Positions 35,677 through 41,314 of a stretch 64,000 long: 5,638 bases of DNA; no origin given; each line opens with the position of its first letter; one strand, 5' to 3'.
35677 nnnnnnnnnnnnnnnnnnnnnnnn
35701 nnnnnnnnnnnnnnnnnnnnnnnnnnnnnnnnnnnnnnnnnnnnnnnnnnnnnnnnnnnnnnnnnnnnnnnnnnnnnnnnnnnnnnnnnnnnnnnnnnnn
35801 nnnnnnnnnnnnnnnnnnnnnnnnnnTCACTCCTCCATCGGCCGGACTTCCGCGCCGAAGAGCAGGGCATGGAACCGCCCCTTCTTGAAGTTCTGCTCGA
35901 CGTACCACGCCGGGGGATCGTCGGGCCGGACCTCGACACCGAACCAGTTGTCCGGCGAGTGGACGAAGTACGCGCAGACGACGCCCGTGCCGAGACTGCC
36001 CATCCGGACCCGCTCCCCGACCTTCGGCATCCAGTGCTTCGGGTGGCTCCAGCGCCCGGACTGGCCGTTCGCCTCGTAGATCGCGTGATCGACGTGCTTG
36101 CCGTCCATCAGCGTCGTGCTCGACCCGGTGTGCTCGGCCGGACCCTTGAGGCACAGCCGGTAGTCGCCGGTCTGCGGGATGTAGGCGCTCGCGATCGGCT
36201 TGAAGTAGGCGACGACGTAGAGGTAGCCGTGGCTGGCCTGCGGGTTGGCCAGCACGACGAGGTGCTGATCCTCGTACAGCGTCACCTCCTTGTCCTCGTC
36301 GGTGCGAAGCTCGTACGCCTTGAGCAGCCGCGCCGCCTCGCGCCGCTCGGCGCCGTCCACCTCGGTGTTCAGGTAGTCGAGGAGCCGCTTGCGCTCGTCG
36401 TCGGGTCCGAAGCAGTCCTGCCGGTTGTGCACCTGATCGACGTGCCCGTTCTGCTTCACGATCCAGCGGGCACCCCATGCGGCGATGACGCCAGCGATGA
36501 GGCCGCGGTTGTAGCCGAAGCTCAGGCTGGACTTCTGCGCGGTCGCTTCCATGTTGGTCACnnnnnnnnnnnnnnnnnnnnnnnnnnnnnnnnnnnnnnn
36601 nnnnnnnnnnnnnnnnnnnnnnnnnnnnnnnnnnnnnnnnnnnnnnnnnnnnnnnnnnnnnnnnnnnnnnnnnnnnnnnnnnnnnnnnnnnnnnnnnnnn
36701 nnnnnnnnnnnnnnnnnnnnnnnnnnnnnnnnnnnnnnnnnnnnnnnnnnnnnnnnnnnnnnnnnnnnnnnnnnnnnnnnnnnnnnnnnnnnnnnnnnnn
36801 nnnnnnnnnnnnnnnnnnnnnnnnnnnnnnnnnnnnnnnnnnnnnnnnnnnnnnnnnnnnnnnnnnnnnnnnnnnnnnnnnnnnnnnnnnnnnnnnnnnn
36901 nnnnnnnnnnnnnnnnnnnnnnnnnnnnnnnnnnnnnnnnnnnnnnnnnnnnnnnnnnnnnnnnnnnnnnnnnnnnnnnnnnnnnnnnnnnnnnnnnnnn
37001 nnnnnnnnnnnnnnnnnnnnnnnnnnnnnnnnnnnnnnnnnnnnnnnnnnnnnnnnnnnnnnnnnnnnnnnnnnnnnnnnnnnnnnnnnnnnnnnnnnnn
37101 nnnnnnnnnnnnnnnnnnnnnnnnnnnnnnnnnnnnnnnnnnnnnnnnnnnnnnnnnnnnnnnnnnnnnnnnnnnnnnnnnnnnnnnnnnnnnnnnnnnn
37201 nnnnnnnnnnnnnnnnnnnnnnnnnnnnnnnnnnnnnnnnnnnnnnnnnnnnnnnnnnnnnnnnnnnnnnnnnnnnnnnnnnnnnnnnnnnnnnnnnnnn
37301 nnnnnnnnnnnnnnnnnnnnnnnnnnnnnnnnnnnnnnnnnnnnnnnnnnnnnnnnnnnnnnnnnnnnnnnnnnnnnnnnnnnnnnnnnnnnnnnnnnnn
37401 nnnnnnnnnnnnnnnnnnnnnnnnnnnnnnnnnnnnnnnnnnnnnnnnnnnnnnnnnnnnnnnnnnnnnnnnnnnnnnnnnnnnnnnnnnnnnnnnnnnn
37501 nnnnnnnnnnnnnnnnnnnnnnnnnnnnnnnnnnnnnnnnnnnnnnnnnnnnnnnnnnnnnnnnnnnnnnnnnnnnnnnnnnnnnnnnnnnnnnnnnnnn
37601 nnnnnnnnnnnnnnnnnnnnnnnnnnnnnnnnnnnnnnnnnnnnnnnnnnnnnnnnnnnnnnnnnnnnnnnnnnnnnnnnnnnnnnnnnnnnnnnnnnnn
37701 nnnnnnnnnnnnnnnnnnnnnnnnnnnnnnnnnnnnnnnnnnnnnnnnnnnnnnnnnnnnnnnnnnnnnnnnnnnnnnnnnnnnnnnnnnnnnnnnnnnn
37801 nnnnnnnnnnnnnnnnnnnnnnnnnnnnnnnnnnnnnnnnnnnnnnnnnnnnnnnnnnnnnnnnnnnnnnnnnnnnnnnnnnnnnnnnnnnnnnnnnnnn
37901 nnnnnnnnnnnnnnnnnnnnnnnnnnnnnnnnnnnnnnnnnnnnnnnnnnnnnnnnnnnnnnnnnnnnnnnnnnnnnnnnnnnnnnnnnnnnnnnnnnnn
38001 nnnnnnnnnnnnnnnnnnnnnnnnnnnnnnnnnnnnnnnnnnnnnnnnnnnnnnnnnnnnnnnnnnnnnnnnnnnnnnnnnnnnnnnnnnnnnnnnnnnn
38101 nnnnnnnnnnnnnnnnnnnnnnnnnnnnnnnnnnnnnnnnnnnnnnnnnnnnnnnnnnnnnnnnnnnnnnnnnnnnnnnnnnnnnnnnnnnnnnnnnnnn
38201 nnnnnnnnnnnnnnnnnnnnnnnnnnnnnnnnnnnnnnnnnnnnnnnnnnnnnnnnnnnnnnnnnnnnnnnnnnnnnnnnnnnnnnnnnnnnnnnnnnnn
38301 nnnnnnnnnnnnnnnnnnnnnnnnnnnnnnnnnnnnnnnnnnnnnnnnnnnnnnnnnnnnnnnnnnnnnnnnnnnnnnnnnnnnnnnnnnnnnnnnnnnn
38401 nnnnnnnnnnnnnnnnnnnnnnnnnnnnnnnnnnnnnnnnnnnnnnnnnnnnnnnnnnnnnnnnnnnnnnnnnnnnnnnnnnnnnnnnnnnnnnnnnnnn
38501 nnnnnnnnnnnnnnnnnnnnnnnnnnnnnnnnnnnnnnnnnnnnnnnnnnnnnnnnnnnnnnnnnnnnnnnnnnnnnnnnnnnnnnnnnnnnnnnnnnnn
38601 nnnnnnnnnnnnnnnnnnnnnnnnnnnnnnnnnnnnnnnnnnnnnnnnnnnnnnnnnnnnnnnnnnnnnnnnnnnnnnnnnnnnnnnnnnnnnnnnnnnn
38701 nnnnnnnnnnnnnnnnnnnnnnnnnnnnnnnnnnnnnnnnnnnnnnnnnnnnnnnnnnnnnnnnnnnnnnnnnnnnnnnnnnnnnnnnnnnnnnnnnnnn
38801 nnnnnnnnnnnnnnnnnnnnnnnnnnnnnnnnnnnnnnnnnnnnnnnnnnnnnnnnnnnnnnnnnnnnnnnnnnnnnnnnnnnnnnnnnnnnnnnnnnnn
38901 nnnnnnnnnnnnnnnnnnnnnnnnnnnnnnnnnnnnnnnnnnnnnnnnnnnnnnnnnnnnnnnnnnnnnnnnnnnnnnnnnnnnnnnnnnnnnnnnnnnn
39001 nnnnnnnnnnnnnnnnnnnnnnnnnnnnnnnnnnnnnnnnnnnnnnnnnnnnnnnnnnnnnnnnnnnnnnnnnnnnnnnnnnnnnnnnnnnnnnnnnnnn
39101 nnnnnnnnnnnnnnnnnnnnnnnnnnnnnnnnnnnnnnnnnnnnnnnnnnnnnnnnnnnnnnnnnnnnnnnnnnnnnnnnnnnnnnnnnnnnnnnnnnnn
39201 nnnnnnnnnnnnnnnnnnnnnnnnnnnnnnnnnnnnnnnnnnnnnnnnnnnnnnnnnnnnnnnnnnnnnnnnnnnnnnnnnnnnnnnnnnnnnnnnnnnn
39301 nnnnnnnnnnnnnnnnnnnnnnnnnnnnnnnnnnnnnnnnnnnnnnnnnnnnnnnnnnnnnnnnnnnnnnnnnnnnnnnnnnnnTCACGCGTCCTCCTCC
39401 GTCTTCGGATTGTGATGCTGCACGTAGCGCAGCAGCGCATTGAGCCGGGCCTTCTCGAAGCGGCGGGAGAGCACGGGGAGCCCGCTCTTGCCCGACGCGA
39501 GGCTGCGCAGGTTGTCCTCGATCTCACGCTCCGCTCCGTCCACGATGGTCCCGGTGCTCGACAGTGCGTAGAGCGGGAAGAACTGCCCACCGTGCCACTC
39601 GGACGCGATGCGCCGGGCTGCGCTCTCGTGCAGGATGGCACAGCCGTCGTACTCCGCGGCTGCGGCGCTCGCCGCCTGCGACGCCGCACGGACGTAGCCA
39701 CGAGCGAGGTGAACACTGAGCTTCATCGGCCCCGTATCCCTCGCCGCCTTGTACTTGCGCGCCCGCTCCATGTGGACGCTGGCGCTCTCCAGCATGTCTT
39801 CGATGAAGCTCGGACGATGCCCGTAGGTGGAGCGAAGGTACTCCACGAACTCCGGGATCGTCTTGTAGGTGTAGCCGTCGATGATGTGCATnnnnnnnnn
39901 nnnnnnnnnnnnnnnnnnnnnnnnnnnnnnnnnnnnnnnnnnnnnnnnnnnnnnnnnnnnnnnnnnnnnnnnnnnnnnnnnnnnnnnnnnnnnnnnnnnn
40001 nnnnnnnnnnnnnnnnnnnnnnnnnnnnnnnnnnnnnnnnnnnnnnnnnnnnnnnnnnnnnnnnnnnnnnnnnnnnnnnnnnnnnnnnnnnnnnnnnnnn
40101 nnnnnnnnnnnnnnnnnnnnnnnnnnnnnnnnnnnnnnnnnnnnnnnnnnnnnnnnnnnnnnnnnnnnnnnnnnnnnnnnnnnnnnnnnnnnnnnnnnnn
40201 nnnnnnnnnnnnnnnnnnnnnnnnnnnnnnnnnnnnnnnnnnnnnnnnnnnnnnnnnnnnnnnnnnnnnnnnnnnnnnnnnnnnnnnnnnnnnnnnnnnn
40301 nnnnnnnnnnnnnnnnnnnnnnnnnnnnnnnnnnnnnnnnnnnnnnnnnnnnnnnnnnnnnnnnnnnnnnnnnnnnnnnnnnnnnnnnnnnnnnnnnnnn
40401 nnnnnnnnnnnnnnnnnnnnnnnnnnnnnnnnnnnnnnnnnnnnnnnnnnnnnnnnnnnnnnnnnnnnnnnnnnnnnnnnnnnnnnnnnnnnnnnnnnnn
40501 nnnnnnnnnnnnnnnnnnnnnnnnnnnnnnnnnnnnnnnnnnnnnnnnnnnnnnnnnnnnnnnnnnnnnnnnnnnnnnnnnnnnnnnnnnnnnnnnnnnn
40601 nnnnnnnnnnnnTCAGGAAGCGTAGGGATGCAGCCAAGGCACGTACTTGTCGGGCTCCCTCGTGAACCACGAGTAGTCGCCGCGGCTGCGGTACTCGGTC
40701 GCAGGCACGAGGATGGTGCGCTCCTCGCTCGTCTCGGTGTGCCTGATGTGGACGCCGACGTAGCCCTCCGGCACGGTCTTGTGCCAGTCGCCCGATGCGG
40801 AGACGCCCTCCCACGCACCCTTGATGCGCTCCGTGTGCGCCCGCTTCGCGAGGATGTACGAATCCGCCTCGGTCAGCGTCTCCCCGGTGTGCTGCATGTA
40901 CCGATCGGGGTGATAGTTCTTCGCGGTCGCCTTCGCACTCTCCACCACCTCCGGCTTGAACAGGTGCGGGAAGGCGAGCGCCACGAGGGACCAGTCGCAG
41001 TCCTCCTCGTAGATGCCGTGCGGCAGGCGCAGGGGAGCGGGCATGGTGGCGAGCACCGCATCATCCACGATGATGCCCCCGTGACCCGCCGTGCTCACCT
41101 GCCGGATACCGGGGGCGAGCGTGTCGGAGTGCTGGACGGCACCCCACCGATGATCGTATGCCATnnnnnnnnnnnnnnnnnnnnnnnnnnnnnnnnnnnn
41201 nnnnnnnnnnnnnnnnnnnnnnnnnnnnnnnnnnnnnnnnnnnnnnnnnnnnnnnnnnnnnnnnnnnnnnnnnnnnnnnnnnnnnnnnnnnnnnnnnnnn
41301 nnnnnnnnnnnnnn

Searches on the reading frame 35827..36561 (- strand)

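Call 21: search_protein_families(library=pfam, proteins=[window:35827-36561:-], max_evalue=0.01)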
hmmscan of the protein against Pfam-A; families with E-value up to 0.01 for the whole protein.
window:35827-36561:- (244 aa): 1 family
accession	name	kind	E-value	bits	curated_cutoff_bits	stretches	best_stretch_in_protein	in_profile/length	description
PF06154.16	CbeA_antitoxin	-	0.0014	19.5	27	1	20-119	4-98/101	CbeA_antitoxin, type IV, cytoskeleton bundling-enhancing factor A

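Call 22: search_protein_families(library=phrogs, proteins=[window:35827-36561:-], max_evalue=0.01)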
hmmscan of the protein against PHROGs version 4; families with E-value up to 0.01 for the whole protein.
window:35827-36561:- (244 aa): 0 families

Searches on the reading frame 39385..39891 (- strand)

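Call 21: search_protein_families(library=pfam, proteins=[window:39385-39891:-], max_evalue=0.01)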
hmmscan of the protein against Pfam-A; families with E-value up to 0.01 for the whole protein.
window:39385-39891:- (168 aa): 0 families

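Call 22: search_protein_families(library=phrogs, proteins=[window:39385-39891:-], max_evalue=0.01)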
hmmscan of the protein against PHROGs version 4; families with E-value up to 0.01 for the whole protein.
window:39385-39891:- (168 aa): 1 family
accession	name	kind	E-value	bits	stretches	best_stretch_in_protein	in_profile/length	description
phrog_1681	-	unknown function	0.0074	17.3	0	6-32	3-30/55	-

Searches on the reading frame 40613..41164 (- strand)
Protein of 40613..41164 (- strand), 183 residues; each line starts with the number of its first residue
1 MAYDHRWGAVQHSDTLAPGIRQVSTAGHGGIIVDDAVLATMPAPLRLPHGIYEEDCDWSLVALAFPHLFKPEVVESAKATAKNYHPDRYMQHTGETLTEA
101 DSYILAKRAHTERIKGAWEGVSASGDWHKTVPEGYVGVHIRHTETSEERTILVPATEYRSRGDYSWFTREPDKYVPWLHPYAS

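Call 21: search_protein_families(library=pfam, proteins=[window:40613-41164:-], max_evalue=0.01)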
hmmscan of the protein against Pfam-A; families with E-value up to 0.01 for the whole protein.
window:40613-41164:- (183 aa): 1 family
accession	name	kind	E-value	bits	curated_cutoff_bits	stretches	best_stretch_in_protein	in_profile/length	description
PF22653.1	DUF7007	-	1.4e-33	116.2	27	1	6-112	7-113/116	Domain of unknown function (DUF7007)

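Call 22: search_protein_families(library=phrogs, proteins=[window:40613-41164:-], max_evalue=0.01)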
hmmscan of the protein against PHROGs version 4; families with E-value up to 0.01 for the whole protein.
window:40613-41164:- (183 aa): 1 family
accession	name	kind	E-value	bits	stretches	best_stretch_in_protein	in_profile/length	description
phrog_11293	-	unknown function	2.2e-06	29.1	1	119-173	95-147/158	-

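Call 23: find_homologous_proteins(query=window:40613-41164:-)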
Query window:40613-41164:- (183 aa): 9 proteins with E <= 0.001 among 124 candidates.
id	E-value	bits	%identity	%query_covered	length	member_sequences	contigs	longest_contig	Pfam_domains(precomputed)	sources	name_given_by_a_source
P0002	1.0e-122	425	100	100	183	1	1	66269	PF22653.2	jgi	jgi:hypothetical protein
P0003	1.2e-31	128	43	90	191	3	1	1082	PF22653.2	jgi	jgi:hypothetical protein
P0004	2.0e-31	127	45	86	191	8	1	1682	PF22653.2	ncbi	-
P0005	4.8e-18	84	35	87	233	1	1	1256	PF22653.2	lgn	-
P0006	9.2e-16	76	56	43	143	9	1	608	PF22653.2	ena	-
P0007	6.2e-12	64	49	40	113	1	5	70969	PF22653.2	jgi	jgi:hypothetical protein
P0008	3.0e-11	61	45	49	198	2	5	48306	PF22653.2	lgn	-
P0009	9.6e-7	47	44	38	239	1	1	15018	PF22653.2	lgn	-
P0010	3.1e-6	45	43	46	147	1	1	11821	PF22653.2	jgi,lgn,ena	-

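Call 24: find_encoding_contigs(protein=P0002, flank=10000, max_places=3)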
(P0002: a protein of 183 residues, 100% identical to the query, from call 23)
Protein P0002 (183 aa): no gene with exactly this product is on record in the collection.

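Call 25: find_encoding_contigs(protein=P0007, flank=10000, max_places=5)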
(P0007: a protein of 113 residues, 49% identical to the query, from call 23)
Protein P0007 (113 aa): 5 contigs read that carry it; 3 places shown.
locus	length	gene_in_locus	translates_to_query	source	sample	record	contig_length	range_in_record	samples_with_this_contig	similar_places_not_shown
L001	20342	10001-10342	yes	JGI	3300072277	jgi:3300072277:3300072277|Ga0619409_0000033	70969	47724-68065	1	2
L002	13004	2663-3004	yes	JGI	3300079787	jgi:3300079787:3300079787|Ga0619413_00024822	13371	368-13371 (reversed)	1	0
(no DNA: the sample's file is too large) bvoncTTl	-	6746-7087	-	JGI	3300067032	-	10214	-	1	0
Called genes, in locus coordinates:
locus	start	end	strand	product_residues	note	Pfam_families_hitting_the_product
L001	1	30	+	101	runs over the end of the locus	-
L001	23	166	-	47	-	-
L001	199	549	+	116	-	-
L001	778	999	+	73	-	-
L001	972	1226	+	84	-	-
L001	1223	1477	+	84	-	-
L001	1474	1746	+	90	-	-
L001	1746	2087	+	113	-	PF13384:HTH_23 (faint), PF13518:HTH_28 (faint)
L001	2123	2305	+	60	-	-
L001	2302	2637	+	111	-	-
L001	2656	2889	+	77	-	-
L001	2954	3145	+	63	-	-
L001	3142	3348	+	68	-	-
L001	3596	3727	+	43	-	-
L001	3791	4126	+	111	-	-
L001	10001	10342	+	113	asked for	PF22653:DUF7007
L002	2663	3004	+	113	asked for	PF22653:DUF7007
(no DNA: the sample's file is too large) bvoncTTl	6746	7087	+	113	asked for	PF22653:DUF7007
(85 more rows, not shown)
